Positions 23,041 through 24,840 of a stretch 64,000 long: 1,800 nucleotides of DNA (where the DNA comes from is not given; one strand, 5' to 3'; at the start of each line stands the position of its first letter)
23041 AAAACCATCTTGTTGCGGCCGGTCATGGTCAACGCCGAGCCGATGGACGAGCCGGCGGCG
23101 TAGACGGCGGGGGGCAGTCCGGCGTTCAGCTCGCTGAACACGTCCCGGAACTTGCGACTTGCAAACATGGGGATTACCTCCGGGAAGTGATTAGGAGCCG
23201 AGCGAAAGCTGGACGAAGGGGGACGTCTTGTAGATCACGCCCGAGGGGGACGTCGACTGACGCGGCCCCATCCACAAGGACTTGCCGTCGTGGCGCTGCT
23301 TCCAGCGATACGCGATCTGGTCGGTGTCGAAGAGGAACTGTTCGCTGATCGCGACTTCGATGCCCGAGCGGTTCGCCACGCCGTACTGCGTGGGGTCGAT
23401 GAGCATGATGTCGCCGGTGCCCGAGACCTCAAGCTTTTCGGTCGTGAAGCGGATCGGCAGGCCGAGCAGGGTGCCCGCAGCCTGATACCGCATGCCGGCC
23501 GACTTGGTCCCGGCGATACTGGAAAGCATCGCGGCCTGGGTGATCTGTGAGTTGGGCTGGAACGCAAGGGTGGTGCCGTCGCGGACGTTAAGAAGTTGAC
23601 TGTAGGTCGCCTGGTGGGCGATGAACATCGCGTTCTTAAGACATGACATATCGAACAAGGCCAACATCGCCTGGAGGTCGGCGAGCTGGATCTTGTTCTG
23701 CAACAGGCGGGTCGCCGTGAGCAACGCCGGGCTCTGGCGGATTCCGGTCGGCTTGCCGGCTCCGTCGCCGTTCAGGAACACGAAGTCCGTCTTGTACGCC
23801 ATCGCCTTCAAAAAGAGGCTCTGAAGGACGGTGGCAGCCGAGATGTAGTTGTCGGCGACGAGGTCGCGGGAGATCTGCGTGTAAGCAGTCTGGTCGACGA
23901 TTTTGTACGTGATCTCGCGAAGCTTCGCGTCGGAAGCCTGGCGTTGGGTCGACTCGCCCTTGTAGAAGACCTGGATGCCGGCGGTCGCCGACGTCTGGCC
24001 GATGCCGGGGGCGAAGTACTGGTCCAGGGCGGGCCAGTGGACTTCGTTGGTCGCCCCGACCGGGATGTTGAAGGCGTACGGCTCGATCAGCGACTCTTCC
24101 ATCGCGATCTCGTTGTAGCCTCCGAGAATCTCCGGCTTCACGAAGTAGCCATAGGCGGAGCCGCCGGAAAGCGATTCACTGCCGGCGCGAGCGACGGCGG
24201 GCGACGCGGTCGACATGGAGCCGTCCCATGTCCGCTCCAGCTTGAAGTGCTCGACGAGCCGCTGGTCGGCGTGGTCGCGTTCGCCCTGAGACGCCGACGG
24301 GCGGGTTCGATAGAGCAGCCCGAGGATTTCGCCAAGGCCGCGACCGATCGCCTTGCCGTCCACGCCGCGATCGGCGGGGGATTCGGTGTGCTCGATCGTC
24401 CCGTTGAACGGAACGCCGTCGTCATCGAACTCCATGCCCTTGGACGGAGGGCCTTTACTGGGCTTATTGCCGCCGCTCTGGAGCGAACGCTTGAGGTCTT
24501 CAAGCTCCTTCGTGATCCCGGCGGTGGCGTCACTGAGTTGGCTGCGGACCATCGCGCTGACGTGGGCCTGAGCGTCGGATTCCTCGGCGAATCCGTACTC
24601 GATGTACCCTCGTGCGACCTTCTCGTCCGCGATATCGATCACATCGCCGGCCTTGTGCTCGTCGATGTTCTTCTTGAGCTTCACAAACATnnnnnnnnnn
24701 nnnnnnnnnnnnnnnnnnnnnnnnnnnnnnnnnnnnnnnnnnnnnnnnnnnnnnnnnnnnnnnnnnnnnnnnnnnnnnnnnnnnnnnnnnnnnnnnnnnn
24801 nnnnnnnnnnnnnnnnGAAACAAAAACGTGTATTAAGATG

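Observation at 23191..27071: Two adjacent HK97-fold capsid paralogs behind a protease-scaffold fusion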

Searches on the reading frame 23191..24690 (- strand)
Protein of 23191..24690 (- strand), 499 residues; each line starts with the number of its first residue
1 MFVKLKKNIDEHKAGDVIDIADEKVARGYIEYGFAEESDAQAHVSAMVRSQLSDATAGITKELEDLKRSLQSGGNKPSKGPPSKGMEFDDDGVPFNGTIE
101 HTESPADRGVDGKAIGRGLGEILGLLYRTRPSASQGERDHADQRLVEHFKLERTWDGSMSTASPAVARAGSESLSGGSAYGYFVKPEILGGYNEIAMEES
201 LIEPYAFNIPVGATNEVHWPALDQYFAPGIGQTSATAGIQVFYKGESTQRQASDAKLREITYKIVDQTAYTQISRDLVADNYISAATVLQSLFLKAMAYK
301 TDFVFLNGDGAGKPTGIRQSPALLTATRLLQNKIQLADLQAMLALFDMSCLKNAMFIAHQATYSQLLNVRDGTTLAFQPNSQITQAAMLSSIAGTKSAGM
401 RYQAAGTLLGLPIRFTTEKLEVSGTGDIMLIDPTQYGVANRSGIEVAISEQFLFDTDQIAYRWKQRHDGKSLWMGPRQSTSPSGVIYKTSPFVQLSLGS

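Call 3: search_protein_families(library=pfam, proteins=[window:23191-24690:-], max_evalue=0.1)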
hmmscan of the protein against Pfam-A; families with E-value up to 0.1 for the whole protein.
window:23191-24690:- (499 aa): 1 family
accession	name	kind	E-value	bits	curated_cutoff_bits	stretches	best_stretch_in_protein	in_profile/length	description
PF05065.19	Phage_capsid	-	1.6e-26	93.7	24.2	1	181-470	2-268/280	Phage capsid family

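Call 4: search_protein_families(library=phrogs, proteins=[window:23191-24690:-], max_evalue=0.01)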
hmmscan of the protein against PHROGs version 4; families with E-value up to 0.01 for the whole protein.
window:23191-24690:- (499 aa): 2 families
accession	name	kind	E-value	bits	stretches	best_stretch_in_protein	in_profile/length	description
phrog_10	-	head and packaging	1.3e-26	94.8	1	176-470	361-623/752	major head protein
phrog_617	-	head and packaging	7.2e-08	32.8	1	236-451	392-586/626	major head protein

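Call 8: search_solved_structures(query=window:23191-24690:-, max_evalue=1)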
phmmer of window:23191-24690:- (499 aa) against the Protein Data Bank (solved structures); distinct sequences matched with E-value up to 1: 4.
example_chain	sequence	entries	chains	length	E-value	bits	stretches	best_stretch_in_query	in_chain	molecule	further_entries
9spj_ZR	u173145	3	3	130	0.0082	18.3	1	204-325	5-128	40S ribosomal protein S25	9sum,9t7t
5tjt_A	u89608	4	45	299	0.028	16.6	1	242-319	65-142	Major capsid protein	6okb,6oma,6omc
8zvi_A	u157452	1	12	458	0.058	15.5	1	242-318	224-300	Major capsid protein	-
8ho3_A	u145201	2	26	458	0.14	14.3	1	242-318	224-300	Major head protein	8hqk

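Call 14: search_dna_similar(query=window:23191-24690:-, collection=phages, mode=protein, max_evalue=0.001, max_rows=30)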
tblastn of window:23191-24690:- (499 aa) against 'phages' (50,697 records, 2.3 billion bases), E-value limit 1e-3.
Records with a match: 101; places in all: 101; records where one place covers at least 80% of the query: 0.
Best place of each record, by identity: <60% 101.
By first word of the organism name: Streptococcus 86; Caulobacter 5; Clostridium 2; Streptomyces 1; Bradyrhizobium 1; Ralstonia 1; Anaeroplasmataceae 1; Monoglobales 1; Anaerosphaera 1; Ruminococcus 1; and 1 more.
By host as written in the record: Streptococcus suis 11; Caulobacter segnis CBR1 4; Streptococcus dysgalactiae equisimilis_AC-2713 2; Streptococcus constellatus SK1060 2; Streptococcus constellatus C1050 2; Streptococcus constellatus C818 2; Streptococcus constellatus C232 2; Streptococcus urinalis 2285-97 2; and 74 more.
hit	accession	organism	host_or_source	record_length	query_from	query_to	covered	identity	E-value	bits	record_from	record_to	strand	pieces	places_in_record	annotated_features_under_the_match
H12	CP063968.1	Clostridium phage CWou-2020b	Clostridium botulinum BKT2873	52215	152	495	69%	27.1%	9e-17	90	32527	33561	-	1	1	phage major capsid protein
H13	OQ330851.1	Caulobacter phage W2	Caulobacter segnis CBR1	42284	210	495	57%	29.3%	3e-21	103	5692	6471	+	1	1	major capsid protein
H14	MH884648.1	Caulobacter phage Kronos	Caulobacter sp. CBR1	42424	210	495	57%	29.3%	3e-21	103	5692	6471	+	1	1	major capsid protein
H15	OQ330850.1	Caulobacter phage TMCBR4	Caulobacter segnis CBR1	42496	210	495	57%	29.3%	3e-21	103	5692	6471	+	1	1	major capsid protein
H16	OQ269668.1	Caulobacter phage TMCBR2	Caulobacter segnis CBR1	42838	210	495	57%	28.2%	4e-20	100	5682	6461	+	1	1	major capsid protein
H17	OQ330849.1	Caulobacter phage TMCBR3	Caulobacter segnis CBR1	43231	210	495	57%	28.2%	4e-20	100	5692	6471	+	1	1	major capsid protein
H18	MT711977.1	Streptomyces phage Dagobah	Streptomyces coelicolor M600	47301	151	496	69%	22.4%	1e-11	74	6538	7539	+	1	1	major capsid protein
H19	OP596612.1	Bradyrhizobium phage ppBdUSDA122-1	Bradyrhizobium diazoefficiens USDA 122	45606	237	476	48%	28.0%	1e-12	77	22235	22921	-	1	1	major capsid protein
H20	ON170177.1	Ralstonia phage YO103_6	Ralstonia solanacearum T379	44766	237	484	50%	24.9%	2e-7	60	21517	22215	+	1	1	record has no annotation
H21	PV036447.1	Anaeroplasmataceae phage NatCom_34063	Anaeroplasmataceae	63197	235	470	47%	22.4%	2e-4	50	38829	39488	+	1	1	major head protein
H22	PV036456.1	Monoglobales phage CHVD 5762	Monoglobales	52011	240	470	46%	22.3%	1e-7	61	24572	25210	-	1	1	major head protein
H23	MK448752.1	Streptococcus phage Javan405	Streptococcus parauberis SP-llh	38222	272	470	40%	25.0%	1e-6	57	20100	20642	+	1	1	major capsid protein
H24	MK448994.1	Streptococcus phage Javan618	Streptococcus uberis 6780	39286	272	470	40%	24.5%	3e-6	56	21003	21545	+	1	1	major capsid protein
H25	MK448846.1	Streptococcus phage Javan122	Streptococcus dysgalactiae ...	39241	272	470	40%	24.5%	3e-6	56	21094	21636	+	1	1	major capsid protein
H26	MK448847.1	Streptococcus phage Javan124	Streptococcus dysgalactiae ERR084975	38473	272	470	40%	24.5%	2e-5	53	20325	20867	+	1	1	major capsid protein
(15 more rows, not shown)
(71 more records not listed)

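Call 15: find_related_loci(query=window:23191-24690:-, collection=viral_contigs, flank=8000)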
Query window:23191-24690:- (499 aa) in viral_contigs; peptide patterns used: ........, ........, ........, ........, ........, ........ (x = any residue, [..] = any of these).
9 stretches matched a pattern, but none encodes a relative of the query by tblastn (E <= 1e-3).

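Call 18: find_homologous_proteins(query=window:23191-24690:-)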
Query window:23191-24690:- (499 aa): 54 proteins with E <= 0.001 among 8000 candidates.
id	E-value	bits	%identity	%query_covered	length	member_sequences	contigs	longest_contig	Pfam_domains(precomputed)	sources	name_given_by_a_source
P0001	0.0e+0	1110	100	100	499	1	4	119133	PF05065.20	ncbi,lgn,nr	ncbi:MAG: phage major capsid protein [Candidatus Pacebacteria bacterium]|nr:phage major capsid prote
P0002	8.3e-254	861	79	100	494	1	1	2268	PF05065.20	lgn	-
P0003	9.9e-240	814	73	100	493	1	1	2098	PF05065.20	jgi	jgi:HK97 family phage major capsid protein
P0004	6.9e-191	653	60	99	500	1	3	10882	PF05065.20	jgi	jgi:HK97 family phage major capsid protein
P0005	9.6e-184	630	61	100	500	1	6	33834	PF05065.20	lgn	-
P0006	6.5e-182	624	59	100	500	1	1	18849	PF05065.20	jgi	jgi:HK97 family phage major capsid protein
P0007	5.6e-180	617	59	99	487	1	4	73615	PF05065.20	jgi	jgi:HK97 family phage major capsid protein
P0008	3.8e-175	601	57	100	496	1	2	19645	PF05065.20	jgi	jgi:HK97 family phage major capsid protein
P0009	7.9e-165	567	53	100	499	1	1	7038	PF05065.20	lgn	-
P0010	1.1e-158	547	53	99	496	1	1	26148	PF05065.20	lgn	-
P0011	8.4e-156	538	52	99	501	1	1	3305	PF05065.20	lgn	-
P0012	1.9e-135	471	47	99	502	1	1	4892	PF05065.20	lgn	-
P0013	2.2e-134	467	48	99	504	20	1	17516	PF05065.20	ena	-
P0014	1.3e-131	458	48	99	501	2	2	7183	PF05065.20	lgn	-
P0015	1.4e-125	438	46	99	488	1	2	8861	PF05065.20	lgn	-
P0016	6.8e-123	429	46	97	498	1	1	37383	PF05065.20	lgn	-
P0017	7.3e-123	429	47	97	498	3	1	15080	PF05065.20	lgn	-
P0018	9.0e-123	429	47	99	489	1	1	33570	PF05065.20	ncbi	-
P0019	1.2e-121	425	48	97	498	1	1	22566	PF05065.20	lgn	-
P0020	3.5e-120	420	46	97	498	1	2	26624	PF05065.20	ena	-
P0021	4.2e-118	413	46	97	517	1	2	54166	PF05065.20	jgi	jgi:HK97 family phage major capsid protein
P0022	6.6e-118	413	45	97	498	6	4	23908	PF05065.20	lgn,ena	-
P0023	6.7e-117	409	44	99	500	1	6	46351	PF05065.20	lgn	-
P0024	1.2e-116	409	44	97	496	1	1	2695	PF05065.20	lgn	-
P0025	3.0e-108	381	42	99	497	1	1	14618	PF05065.20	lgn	-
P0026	2.1e-98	348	54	63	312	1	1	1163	PF05065.20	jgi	jgi:HK97 family phage major capsid protein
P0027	6.5e-94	334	42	97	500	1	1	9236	PF05065.20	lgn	-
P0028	1.2e-88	316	40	99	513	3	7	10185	PF05065.20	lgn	-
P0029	1.8e-84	302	38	99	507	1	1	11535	PF05065.20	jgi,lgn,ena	-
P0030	1.2e-78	283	42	80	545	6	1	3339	PF05065.20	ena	-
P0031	3.4e-77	278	38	99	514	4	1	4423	PF05065.20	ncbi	-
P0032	3.7e-71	259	36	96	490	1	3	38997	PF05065.20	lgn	-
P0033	8.6e-48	182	32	94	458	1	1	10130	PF05065.20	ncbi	-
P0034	1.8e-45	174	30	99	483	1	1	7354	PF05065.20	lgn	-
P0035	1.9e-40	157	32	76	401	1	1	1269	PF05065.20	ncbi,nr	ncbi:MAG: phage major capsid protein, partial [Thermoleophilia bacterium]|nr:phage major capsid prot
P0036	3.0e-20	91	32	60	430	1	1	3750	PF05065.20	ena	-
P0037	8.6e-17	79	25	99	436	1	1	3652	PF05065.20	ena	-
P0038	2.3e-16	78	28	55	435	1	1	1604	PF05065.20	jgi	-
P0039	2.6e-16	78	26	76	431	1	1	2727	PF05065.20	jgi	-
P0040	3.5e-16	77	26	76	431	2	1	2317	PF05065.20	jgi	-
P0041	3.6e-16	77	26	76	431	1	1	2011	PF05065.20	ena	-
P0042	5.8e-16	77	28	55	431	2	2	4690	PF05065.20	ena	-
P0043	7.6e-16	76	26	64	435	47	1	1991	PF05065.20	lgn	-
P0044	5.2e-15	73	25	64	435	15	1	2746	PF05065.20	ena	-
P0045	2.0e-14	72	24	94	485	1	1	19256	PF05065.20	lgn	-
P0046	2.2e-14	71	28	65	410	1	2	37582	PF05065.20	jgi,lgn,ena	-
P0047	3.2e-14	71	23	99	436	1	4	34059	PF05065.20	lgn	-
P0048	4.2e-13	67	26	76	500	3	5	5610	PF05065.20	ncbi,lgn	-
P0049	9.0e-12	63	26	64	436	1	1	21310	PF05065.20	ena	-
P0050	1.8e-11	62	26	52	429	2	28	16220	PF05065.20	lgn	-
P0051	5.1e-11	60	29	52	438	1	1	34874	PF05065.20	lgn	-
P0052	3.6e-7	48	25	66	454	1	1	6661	PF05065.20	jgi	-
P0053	5.2e-7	47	25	52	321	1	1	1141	PF05065.20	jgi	jgi:HK97 family phage major capsid protein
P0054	1.1e-6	46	24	53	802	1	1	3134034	PF05065.20,PF25145.2,PF01343.24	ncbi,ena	-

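Call 20: find_encoding_contigs(protein=P0021, flank=8000, max_places=2)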
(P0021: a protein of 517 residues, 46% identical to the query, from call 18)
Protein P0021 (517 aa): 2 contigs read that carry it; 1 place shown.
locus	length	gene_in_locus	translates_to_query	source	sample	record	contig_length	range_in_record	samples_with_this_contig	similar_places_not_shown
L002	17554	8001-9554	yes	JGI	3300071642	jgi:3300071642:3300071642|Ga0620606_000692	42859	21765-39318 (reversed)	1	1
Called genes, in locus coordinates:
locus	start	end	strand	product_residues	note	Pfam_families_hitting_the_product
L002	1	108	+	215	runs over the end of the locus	PF03592:Terminase_2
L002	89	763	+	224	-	PF03237:Terminase_6N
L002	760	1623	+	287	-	PF17289:Terminase_6C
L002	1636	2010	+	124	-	-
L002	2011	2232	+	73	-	-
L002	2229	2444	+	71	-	-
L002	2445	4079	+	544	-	PF04860:Phage_portal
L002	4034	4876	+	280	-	-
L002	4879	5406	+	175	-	-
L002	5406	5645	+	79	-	-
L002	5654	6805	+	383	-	-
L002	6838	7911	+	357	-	PF05065:Phage_capsid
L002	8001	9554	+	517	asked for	PF05065:Phage_capsid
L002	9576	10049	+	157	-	-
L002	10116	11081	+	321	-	PF00535:Glycos_transf_2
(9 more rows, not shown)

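Call 21: find_encoding_contigs(protein=P0032, flank=8000, max_places=2)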
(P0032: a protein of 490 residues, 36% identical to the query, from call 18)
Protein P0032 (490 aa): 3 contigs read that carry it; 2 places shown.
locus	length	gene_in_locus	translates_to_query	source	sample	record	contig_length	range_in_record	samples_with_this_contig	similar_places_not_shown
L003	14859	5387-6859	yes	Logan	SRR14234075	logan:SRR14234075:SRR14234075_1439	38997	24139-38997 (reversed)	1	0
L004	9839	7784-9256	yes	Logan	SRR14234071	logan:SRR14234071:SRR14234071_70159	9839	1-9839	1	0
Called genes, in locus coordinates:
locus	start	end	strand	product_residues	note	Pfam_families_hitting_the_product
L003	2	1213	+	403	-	?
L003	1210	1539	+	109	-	-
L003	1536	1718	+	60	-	-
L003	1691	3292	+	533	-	-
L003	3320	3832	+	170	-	PF04883:HK97-gp10_like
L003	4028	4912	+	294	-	-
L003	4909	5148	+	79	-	PF13560:HTH_31, PF13443:HTH_26 (weak), PF01381:HTH_3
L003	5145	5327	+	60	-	-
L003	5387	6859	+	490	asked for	PF05065:Phage_capsid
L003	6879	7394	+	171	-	-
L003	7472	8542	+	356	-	PF00535:Glycos_transf_2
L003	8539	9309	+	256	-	-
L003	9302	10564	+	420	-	-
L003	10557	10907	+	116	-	-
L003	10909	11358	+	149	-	-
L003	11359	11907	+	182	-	-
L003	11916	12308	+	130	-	-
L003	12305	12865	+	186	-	-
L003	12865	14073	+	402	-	-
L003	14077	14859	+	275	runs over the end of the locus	-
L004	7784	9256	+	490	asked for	PF05065:Phage_capsid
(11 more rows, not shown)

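Call 23: find_encoding_contigs(protein=P0028, flank=8000, max_places=2)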
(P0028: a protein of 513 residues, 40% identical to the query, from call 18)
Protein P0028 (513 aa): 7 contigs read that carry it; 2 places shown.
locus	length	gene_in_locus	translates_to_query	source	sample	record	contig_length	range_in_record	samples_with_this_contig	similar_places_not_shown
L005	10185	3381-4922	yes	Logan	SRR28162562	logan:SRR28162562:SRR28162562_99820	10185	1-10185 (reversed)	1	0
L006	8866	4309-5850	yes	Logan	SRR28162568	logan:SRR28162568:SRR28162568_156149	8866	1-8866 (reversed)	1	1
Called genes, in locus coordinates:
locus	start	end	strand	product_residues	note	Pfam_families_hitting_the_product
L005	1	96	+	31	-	?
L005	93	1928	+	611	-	-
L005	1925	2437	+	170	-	-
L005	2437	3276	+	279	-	-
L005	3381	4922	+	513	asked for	PF05065:Phage_capsid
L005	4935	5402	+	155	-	-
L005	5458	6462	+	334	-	PF00535:Glycos_transf_2 (weak)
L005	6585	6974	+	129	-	-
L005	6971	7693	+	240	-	-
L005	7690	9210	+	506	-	-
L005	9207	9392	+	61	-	-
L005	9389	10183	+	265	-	?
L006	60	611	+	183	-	-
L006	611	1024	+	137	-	-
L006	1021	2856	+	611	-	-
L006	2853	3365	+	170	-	-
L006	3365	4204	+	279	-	-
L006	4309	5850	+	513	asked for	PF05065:Phage_capsid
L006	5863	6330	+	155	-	-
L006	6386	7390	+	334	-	PF00535:Glycos_transf_2 (weak)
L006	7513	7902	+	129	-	-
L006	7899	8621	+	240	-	-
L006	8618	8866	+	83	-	?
